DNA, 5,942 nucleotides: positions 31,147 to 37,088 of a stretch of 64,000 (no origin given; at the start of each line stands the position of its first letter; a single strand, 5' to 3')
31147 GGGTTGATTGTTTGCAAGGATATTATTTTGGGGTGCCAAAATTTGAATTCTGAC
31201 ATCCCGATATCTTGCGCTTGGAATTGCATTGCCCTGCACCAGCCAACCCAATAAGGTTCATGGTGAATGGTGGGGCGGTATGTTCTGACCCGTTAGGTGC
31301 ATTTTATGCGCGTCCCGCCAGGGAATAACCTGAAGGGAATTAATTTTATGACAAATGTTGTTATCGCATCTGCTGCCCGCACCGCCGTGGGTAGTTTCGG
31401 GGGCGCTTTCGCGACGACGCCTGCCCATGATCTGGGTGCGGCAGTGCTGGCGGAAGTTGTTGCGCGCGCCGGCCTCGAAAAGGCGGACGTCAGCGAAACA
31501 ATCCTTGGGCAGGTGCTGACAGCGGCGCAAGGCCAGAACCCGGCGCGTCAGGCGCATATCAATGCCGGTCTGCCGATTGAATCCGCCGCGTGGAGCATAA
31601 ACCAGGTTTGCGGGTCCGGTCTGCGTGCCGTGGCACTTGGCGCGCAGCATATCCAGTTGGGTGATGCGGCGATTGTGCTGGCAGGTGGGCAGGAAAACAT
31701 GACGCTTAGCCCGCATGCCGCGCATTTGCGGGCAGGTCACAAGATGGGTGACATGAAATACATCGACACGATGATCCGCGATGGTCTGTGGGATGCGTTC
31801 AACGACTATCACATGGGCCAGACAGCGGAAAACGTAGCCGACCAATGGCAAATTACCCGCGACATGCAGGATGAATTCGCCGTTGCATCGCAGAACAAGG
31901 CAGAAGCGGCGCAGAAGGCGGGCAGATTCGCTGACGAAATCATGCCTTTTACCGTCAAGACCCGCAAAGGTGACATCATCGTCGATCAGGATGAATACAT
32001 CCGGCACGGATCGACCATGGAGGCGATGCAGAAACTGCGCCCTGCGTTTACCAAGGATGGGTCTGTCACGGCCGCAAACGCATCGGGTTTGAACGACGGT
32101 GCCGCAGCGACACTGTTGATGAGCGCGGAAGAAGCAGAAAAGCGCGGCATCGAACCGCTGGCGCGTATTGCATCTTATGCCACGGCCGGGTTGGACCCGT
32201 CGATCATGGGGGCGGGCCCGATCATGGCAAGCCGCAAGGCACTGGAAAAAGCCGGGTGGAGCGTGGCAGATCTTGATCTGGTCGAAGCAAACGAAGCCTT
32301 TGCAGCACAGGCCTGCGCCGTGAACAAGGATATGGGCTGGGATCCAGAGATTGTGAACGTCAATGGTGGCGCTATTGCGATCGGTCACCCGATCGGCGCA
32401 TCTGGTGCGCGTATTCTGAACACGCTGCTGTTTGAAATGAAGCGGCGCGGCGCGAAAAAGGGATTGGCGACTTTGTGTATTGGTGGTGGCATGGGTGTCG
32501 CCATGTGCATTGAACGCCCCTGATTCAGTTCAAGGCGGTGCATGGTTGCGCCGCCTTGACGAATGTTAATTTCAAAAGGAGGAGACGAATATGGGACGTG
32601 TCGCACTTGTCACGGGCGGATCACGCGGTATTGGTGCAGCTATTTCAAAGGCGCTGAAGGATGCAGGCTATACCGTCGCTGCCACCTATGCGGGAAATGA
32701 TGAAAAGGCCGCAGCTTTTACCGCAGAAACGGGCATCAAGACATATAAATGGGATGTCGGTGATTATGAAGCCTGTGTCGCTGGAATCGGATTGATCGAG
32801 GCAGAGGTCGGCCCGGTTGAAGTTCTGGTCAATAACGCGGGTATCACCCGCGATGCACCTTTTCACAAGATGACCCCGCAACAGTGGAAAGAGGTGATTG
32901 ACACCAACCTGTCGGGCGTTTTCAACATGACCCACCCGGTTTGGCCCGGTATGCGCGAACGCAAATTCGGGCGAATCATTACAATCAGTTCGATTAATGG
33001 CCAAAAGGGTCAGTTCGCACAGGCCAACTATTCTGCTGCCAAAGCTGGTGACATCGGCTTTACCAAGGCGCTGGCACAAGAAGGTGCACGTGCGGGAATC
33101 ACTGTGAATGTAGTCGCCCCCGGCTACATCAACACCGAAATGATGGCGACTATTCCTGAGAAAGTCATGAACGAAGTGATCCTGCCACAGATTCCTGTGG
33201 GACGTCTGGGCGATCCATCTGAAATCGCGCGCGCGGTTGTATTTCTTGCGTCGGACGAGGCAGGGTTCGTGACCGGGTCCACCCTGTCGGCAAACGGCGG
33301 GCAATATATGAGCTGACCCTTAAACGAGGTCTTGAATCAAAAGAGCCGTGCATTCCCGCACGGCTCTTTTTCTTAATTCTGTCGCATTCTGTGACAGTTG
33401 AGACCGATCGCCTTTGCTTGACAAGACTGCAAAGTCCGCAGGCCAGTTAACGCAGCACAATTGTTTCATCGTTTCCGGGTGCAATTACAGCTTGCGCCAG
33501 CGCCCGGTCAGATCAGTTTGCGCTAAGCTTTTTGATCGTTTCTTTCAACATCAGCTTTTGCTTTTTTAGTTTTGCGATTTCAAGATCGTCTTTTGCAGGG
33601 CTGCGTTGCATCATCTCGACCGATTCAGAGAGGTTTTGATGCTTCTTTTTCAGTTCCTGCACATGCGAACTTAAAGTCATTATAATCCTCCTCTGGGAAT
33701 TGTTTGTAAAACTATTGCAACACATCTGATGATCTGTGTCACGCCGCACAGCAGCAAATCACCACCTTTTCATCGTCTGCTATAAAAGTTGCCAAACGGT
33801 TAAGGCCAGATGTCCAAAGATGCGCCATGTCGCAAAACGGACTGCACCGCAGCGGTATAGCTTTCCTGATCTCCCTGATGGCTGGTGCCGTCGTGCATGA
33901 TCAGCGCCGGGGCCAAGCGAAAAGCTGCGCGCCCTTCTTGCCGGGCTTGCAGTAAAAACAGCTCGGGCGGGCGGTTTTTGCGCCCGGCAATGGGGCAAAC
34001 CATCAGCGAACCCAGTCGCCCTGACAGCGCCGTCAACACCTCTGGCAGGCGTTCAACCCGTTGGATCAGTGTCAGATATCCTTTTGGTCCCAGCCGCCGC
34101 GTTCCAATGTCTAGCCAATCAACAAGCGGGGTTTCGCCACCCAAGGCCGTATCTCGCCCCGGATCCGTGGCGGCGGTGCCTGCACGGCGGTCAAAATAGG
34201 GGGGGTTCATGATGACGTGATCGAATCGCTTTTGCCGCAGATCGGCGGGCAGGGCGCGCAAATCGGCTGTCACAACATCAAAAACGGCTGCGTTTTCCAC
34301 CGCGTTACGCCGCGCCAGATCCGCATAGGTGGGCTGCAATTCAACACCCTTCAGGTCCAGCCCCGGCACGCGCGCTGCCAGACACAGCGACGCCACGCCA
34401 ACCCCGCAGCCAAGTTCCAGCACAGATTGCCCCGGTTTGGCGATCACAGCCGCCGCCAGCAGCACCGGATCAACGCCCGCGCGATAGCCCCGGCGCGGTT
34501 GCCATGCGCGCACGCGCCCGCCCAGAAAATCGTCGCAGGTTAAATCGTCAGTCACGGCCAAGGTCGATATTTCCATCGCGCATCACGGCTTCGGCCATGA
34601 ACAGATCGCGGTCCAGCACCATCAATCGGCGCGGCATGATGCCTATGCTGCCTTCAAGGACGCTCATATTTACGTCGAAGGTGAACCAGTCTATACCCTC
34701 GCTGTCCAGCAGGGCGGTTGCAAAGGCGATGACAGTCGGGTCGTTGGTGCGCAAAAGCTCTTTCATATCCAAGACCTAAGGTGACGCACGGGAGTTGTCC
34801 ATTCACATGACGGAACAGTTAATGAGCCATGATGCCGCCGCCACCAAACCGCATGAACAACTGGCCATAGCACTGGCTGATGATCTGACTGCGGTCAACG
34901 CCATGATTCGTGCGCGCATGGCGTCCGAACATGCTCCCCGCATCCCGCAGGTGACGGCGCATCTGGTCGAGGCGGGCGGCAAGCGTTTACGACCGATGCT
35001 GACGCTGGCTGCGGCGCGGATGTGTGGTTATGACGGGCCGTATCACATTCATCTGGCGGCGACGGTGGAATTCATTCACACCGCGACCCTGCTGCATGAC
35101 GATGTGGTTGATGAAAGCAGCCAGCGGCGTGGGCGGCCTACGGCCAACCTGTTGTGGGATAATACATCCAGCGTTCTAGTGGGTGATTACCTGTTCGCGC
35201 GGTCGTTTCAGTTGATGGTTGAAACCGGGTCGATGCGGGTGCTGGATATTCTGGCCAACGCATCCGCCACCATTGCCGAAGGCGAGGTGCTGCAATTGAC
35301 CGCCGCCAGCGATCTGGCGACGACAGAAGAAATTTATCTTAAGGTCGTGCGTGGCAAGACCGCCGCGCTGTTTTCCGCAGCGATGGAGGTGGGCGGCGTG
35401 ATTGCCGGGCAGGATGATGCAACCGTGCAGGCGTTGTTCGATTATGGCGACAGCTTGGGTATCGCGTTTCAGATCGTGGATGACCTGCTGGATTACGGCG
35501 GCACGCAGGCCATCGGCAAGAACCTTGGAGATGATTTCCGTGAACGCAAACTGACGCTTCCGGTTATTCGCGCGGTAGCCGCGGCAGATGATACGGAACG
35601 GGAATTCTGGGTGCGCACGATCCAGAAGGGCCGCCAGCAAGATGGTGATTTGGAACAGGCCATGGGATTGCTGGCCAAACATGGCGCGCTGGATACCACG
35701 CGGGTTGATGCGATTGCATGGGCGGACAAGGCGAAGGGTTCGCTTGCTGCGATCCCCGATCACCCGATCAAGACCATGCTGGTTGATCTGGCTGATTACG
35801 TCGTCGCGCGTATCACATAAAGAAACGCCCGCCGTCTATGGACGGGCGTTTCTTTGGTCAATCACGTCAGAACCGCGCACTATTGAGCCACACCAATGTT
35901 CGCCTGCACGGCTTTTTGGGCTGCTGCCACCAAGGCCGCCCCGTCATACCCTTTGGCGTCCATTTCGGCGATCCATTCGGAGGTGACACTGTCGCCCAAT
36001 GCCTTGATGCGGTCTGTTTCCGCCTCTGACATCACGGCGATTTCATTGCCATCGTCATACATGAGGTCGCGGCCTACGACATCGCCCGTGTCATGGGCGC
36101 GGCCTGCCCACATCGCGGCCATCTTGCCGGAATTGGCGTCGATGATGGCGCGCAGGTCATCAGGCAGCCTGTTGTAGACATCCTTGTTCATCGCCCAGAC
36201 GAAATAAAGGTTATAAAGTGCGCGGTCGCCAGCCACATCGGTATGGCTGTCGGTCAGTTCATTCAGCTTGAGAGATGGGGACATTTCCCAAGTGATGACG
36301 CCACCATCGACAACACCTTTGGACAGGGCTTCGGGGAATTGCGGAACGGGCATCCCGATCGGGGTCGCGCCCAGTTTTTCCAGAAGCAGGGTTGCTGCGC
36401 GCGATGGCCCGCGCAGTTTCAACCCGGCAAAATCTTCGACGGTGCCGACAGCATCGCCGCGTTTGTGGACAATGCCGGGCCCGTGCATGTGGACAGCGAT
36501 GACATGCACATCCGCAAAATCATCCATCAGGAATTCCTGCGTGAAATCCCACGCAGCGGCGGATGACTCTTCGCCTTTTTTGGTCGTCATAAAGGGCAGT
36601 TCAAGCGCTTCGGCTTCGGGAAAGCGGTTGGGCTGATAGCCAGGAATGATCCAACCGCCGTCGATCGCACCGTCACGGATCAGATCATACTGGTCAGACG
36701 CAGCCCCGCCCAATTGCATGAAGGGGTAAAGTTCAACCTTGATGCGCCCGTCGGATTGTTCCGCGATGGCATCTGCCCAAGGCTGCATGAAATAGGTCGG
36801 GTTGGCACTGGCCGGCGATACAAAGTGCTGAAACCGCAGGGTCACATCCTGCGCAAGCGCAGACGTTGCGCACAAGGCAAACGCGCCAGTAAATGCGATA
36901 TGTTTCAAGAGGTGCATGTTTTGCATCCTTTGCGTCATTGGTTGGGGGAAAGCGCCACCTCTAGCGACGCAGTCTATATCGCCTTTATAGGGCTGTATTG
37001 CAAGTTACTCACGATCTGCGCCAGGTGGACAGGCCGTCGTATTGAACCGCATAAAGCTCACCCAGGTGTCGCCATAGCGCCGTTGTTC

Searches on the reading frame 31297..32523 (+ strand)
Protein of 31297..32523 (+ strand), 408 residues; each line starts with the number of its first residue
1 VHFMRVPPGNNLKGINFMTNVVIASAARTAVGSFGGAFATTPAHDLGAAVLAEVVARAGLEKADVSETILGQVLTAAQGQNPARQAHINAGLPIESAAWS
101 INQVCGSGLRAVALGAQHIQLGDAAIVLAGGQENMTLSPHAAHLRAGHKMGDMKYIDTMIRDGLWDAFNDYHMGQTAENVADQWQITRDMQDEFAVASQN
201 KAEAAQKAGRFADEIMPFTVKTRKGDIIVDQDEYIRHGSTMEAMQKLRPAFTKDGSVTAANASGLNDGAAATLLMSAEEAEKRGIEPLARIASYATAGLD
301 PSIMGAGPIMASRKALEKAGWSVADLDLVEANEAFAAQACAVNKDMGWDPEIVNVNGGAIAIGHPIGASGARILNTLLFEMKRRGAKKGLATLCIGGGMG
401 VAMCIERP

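Call 78: search_protein_families(library=pfam, proteins=[window:31297-32523:+], max_evalue=0.00001)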
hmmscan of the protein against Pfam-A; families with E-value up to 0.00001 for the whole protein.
window:31297-32523:+ (408 aa): 2 families
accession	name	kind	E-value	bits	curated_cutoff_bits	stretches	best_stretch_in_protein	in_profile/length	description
PF00108.29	Thiolase_N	-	4.2e-102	341.4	26.4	1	21-277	1-259/260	Thiolase, N-terminal domain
PF02803.24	Thiolase_C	-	3.6e-53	178.8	27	1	286-407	2-123/123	Thiolase, C-terminal domain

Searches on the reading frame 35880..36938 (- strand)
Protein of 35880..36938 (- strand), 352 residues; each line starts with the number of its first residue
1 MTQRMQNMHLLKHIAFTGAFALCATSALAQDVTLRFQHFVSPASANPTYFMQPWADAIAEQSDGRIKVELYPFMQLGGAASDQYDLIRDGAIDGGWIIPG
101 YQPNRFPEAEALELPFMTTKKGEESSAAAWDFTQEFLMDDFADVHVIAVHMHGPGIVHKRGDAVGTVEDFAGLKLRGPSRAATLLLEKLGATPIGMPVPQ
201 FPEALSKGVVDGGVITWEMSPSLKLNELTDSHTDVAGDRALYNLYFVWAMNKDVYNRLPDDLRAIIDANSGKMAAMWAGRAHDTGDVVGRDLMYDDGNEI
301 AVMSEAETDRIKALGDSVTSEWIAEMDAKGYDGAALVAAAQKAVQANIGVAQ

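Call 78: search_protein_families(library=pfam, proteins=[window:35880-36938:-], max_evalue=0.00001)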
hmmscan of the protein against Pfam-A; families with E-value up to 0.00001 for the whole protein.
window:35880-36938:- (352 aa): 1 family
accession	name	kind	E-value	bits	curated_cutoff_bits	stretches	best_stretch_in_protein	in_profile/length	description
PF03480.18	DctP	-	2.9e-33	115.8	23.4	1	38-321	3-281/286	Bacterial extracellular solute-binding protein, family 7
